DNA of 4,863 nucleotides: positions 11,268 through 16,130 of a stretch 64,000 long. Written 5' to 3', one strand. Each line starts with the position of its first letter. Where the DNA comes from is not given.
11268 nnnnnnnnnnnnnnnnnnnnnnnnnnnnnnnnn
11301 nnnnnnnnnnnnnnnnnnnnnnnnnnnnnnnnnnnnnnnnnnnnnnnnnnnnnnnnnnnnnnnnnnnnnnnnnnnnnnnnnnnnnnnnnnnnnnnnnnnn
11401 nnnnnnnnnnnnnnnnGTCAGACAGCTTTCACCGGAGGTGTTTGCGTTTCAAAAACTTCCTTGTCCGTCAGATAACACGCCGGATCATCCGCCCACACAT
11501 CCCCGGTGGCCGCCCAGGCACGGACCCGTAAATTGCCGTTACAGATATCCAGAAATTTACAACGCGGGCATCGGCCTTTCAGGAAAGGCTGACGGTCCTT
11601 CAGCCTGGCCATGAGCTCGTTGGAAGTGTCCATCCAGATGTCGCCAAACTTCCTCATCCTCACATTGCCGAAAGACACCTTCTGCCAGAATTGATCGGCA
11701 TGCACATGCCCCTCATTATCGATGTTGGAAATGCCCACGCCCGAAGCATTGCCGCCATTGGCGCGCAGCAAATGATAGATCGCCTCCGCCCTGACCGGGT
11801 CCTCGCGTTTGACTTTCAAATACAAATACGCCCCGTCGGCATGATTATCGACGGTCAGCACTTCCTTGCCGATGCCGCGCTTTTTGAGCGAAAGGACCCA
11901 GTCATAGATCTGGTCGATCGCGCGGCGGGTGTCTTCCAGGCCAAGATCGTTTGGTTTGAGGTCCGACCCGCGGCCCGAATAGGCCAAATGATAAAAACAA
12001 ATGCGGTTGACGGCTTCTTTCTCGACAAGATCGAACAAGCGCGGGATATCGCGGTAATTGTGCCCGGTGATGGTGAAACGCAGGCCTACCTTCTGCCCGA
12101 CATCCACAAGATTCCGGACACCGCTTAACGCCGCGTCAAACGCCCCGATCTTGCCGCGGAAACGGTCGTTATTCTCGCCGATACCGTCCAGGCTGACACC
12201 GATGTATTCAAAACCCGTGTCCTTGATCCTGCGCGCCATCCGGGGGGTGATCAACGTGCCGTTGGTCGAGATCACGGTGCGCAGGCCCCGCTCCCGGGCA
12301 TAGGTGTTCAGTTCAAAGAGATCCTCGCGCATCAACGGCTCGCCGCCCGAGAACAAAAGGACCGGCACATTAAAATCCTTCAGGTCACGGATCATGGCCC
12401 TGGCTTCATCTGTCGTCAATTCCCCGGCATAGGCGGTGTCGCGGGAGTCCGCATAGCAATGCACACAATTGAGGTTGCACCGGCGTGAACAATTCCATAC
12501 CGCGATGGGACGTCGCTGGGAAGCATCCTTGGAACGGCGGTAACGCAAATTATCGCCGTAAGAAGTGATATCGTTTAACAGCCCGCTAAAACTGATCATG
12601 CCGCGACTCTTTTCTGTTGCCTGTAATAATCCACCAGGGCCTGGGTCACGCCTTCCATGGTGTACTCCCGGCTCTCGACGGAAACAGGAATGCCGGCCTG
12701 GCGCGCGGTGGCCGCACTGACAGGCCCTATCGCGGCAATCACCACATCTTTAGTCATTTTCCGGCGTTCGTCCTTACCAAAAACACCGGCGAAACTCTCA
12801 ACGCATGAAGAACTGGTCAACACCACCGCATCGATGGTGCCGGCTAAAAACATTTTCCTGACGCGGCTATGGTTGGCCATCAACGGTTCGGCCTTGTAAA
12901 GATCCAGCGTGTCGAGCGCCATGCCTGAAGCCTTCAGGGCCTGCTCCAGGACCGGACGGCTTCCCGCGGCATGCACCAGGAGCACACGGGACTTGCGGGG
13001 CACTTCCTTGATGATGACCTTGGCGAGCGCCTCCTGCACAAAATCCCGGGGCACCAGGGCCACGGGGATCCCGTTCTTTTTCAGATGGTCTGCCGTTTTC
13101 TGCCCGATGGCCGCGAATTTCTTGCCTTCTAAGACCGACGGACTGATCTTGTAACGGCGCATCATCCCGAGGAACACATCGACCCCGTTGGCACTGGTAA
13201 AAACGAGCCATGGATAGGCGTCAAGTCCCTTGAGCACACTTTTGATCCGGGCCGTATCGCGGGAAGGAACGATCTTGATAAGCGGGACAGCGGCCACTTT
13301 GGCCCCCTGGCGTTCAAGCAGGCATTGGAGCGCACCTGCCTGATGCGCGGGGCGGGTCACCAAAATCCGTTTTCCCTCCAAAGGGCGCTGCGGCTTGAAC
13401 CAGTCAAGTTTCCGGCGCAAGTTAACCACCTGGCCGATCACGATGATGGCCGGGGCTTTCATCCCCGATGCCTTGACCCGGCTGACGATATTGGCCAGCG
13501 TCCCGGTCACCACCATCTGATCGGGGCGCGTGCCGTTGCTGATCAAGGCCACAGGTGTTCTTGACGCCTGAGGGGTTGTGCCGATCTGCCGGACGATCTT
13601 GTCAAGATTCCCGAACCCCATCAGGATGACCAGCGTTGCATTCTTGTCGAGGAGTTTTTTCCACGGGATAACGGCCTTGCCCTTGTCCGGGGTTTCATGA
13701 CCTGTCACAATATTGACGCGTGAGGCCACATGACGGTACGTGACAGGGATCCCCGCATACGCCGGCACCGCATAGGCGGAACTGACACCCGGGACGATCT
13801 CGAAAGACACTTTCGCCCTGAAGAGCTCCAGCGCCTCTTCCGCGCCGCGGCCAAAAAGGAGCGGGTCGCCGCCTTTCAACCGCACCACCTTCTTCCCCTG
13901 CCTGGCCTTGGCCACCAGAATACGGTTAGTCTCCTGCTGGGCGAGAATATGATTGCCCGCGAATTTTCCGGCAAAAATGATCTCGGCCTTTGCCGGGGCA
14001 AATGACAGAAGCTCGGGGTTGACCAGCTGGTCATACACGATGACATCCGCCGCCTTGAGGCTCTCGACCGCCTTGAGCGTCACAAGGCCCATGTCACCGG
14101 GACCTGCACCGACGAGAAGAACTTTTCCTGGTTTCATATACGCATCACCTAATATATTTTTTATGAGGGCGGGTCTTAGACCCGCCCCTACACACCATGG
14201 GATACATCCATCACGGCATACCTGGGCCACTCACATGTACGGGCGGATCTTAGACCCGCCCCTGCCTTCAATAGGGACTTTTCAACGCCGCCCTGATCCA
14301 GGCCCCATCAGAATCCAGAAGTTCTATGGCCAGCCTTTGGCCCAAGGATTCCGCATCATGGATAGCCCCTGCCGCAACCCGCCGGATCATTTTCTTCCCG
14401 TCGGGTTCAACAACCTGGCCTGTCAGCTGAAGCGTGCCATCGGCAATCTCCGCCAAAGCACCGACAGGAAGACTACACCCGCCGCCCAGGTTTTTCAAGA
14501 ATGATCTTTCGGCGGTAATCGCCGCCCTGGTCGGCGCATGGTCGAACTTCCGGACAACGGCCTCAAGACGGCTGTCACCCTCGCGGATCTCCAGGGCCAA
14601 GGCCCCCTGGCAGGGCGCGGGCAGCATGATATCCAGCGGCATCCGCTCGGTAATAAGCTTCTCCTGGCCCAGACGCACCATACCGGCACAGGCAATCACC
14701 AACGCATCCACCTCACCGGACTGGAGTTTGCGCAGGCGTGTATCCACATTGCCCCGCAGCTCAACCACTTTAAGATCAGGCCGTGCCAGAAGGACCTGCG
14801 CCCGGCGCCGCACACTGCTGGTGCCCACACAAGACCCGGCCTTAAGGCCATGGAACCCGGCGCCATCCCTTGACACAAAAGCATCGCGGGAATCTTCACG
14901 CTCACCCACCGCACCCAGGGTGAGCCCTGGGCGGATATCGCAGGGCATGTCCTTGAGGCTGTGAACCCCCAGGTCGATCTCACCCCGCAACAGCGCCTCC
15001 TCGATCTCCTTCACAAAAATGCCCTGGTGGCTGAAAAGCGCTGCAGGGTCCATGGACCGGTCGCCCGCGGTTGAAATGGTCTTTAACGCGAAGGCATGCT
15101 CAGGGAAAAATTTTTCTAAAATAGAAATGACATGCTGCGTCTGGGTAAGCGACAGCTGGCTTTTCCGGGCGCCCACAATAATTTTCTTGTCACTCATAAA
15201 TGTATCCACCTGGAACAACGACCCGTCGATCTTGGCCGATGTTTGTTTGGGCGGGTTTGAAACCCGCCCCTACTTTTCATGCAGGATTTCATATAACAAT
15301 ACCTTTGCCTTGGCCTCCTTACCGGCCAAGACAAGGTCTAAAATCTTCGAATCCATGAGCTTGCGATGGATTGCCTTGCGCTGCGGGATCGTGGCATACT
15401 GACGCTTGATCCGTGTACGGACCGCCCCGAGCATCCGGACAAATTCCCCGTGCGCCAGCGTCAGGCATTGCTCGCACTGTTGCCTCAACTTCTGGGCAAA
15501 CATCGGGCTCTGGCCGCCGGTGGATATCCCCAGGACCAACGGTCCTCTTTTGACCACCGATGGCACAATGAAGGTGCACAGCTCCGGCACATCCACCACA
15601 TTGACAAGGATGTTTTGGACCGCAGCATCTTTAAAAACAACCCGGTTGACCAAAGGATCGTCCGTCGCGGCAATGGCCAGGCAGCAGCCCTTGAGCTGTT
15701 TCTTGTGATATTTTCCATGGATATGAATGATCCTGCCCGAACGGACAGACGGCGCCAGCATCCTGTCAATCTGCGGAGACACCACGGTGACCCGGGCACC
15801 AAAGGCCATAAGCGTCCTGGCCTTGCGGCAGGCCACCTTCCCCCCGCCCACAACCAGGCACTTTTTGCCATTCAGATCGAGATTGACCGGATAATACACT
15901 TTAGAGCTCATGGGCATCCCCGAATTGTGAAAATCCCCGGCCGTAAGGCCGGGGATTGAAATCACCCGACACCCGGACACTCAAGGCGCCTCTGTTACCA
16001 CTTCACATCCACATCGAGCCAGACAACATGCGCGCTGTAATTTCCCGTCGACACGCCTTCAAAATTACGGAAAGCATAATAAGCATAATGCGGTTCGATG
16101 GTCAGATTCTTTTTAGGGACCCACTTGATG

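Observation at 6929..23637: Complete siroheme-dependent (Ahb) haem b pathway fused into one supercluster with System II cytochrome c maturation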

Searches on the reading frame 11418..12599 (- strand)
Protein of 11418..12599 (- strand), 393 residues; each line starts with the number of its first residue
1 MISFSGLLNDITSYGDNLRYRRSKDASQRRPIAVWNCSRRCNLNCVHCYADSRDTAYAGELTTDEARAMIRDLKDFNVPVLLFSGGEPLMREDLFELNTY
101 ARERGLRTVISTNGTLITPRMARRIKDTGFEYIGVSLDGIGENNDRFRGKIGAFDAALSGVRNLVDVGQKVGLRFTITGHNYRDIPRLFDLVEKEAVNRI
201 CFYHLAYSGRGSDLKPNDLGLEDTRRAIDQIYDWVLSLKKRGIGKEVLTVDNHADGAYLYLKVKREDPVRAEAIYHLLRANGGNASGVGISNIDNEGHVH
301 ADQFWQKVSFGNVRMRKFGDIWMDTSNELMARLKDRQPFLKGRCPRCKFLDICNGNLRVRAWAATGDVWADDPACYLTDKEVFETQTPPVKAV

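Call 3: search_protein_families(library=ncbifam, proteins=[window:11418-12599:-])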
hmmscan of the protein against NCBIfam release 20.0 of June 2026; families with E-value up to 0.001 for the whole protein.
window:11418-12599:- (393 aa): 73 families (the best 25 are shown)
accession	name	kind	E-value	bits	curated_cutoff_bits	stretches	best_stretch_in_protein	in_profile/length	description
TIGR04054.1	rSAM_NirJ1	equivalog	1.7e-168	560.2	650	1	2-382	1-387/387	putative heme d1 biosynthesis radical SAM protein NirJ1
TIGR04546.1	rSAM_ahbC_deAc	equivalog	5.9e-157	522.4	650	1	27-382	35-390/390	12,18-didecarboxysiroheme deacetylase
TIGR04347.1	pseudo_SAM_Halo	equivalog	1.6e-131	439.1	525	1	2-381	1-389/390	TIGR04347 family pseudo-SAM/SPASM protein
TIGR04051.1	rSAM_NirJ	equivalog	1.6e-130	435.2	515.45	1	30-382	1-353/354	heme d1 biosynthesis radical SAM protein NirJ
TIGR04545.1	rSAM_ahbD_hemeb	equivalog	2.7e-65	221.1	500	1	34-376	3-336/339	heme b synthase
TIGR04053.2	TIGR04053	equivalog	6e-58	196.8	395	1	27-376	4-363/366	TIGR04053 family radical SAM/SPASM domain-containing protein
TIGR04055.1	rSAM_NirJ2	equivalog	9.1e-57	193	500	1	33-376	2-323/326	putative heme d1 biosynthesis radical SAM protein NirJ2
TIGR03962.1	mycofact_rSAM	equivalog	1.5e-39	136.2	265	1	32-378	12-334/339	mycofactocin radical SAM maturase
TIGR04303.1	GeoRSP_rSAM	equivalog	2.3e-34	119.5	400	1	34-376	8-325/325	GeoRSP system radical SAM/SPASM protein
NF045574.1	sacti_mat_StsB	exception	4.2e-32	111.6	625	1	36-227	101-290/466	StsB family radical SAM/SPASM domain sactipeptide maturase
NF050035.1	rSAM_WgK_link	exception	1.3e-31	110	650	2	36-213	14-192/367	radical SAM/SPASM peptide maturase WgkB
TIGR04251.1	SCM_rSAM_ScmF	equivalog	1.7e-30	106.7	400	1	39-217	12-194/353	SynChlorMet cassette radical SAM/SPASM protein ScmF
TIGR04133.1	rSAM_w_lipo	hypoth_equivalog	1.5e-29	103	425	1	19-356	12-330/350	TIGR04133 family radical SAM/SPASM protein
TIGR02109.1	PQQ_syn_pqqE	equivalog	1.1e-27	96.9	381.35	2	37-230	13-204/358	pyrroloquinoline quinone biosynthesis protein PqqE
TIGR04340.1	rSAM_ACGX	hypoth_equivalog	6e-27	94.8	400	1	35-376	7-338/341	radical SAM/SPASM domain protein, ACGX system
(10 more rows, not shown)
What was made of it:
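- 11418..12599 (-): AhbC-type (NirJ1) radical SAM enzyme, 393 aa. TIGR04054 NirJ1 560 bits and TIGR04546 AhbC 522 bits (both have cut-off 650), NirJ 435, PqqE 97 (call 3).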

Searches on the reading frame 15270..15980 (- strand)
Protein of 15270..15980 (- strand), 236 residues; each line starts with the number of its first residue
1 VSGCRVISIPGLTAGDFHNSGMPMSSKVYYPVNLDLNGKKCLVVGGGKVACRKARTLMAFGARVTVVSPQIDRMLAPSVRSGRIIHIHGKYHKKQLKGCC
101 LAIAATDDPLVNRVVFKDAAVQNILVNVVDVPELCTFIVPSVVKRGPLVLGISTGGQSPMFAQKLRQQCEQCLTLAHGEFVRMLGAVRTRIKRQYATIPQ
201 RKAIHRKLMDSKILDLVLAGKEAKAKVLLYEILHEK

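Call 3: search_protein_families(library=ncbifam, proteins=[window:15270-15980:-])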
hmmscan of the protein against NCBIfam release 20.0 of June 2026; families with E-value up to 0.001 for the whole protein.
window:15270-15980:- (236 aa): 5 families
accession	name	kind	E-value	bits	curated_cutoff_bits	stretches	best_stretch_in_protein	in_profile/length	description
TIGR01470.1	cysG_Nterm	subfamily_domain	3.6e-55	186.8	62.3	1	30-230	1-201/205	siroheme synthase, N-terminal domain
NF007922.1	PRK10637.1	equivalog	8.9e-53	179.8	400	1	29-229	1-203/450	siroheme synthase CysG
NF005222.0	PRK06718.1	equivalog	2.3e-38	131.8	204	1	29-215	2-187/203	NAD(P)-binding protein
NF005223.0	PRK06719.1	equivalog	2.1e-21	76.3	223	1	29-171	4-142/157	precorrin-2 dehydrogenase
NF004045.0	PRK05562.1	equivalog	1.8e-14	53.7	181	1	28-194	15-180/225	NAD(P)-dependent oxidoreductase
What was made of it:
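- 15270..15980 (-): CysG-N-terminal-type precorrin-2 dehydrogenase / sirohydrochlorin ferrochelatase, 236 aa. TIGR01470 187 bits (cut-off 62) (call 3).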

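Call 5: search_protein_families(library=pfam, proteins=[window:15270-15980:-], max_evalue=0.01)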
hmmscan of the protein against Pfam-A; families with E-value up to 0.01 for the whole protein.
window:15270-15980:- (236 aa): 6 families
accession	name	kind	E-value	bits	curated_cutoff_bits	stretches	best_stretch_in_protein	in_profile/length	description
PF13241.12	NAD_binding_7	-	9.6e-32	110.1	22.1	1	32-141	1-104/104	Putative NAD(P)-binding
PF10414.14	CysG_dimeriser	-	7.7e-09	35.6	23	1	178-229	3-54/58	Sirohaem synthase dimerisation region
PF14824.11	Sirohm_synth_M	-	2.7e-07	30.4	25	1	145-168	1-24/28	Sirohaem biosynthesis protein central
PF07992.20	Pyr_redox_2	-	0.0004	20.3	26.1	1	30-68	134-172/291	Pyridine nucleotide-disulphide oxidoreductase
PF00070.33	Pyr_redox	-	0.00056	20.8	22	1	41-70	2-31/82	Pyridine nucleotide-disulphide oxidoreductase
PF02826.25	2-Hacid_dh_C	-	0.0029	17.4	25.1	1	34-75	32-73/178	D-isomer specific 2-hydroxyacid dehydrogenase, NAD binding domain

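Call 68: search_solved_structures(query=window:15270-15980:-, max_evalue=0.001)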
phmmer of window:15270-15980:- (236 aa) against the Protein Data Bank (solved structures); distinct sequences matched with E-value up to 0.001: 12.
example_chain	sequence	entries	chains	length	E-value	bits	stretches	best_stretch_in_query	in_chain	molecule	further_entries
1pjq_A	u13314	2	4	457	7.3e-37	130.6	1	30-225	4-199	Siroheme synthase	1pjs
6pr4_A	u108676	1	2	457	9.9e-37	130.2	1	30-225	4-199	Siroheme synthase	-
6pr3_A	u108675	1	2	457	1e-36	130.2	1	30-225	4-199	Siroheme synthase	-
6pr2_A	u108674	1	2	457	1e-36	130.2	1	30-225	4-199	Siroheme synthase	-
1pjt_A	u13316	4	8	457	1e-36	130.1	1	30-225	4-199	Siroheme synthase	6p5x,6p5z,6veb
6pr1_A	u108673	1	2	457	1e-36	130.1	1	30-225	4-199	Siroheme synthase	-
6p7d_A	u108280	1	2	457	5.1e-36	127.8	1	30-225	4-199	Siroheme synthase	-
6p7c_A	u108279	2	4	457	1.3e-35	126.5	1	30-225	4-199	Siroheme synthase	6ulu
6pr0_A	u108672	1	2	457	1.8e-35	126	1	30-225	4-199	Siroheme synthase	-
6pqz_A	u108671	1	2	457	1.8e-35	126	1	30-225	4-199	Siroheme synthase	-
3dfz_A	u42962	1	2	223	1.8e-17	67.2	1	18-211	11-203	Precorrin-2 dehydrogenase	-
1kyq_A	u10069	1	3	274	1.4e-08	38.1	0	36-78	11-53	Siroheme biosynthesis protein MET8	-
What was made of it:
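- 15270..15980 (-): Closest to Salmonella CysG 1PJQ (130 bits), ahead of B. megaterium SirC (67) and Met8p (38) (call 68).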

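Call 84: search_solved_structures(query=window:15270-15980:-, max_evalue=1e-30, show_alignments=1)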
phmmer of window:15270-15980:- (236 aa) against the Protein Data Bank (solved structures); distinct sequences matched with E-value up to 1e-30: 10.
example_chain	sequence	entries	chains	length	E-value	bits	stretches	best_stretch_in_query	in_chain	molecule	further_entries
1pjq_A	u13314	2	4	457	7.3e-37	130.6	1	30-225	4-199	Siroheme synthase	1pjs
6pr4_A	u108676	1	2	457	9.9e-37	130.2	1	30-225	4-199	Siroheme synthase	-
6pr3_A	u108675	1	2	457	1e-36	130.2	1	30-225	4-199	Siroheme synthase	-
6pr2_A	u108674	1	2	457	1e-36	130.2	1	30-225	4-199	Siroheme synthase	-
1pjt_A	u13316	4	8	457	1e-36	130.1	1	30-225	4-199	Siroheme synthase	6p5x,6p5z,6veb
6pr1_A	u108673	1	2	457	1e-36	130.1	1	30-225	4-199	Siroheme synthase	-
6p7d_A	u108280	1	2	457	5.1e-36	127.8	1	30-225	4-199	Siroheme synthase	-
6p7c_A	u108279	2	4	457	1.3e-35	126.5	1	30-225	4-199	Siroheme synthase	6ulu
6pr0_A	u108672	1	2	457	1.8e-35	126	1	30-225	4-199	Siroheme synthase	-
6pqz_A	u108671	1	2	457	1.8e-35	126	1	30-225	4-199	Siroheme synthase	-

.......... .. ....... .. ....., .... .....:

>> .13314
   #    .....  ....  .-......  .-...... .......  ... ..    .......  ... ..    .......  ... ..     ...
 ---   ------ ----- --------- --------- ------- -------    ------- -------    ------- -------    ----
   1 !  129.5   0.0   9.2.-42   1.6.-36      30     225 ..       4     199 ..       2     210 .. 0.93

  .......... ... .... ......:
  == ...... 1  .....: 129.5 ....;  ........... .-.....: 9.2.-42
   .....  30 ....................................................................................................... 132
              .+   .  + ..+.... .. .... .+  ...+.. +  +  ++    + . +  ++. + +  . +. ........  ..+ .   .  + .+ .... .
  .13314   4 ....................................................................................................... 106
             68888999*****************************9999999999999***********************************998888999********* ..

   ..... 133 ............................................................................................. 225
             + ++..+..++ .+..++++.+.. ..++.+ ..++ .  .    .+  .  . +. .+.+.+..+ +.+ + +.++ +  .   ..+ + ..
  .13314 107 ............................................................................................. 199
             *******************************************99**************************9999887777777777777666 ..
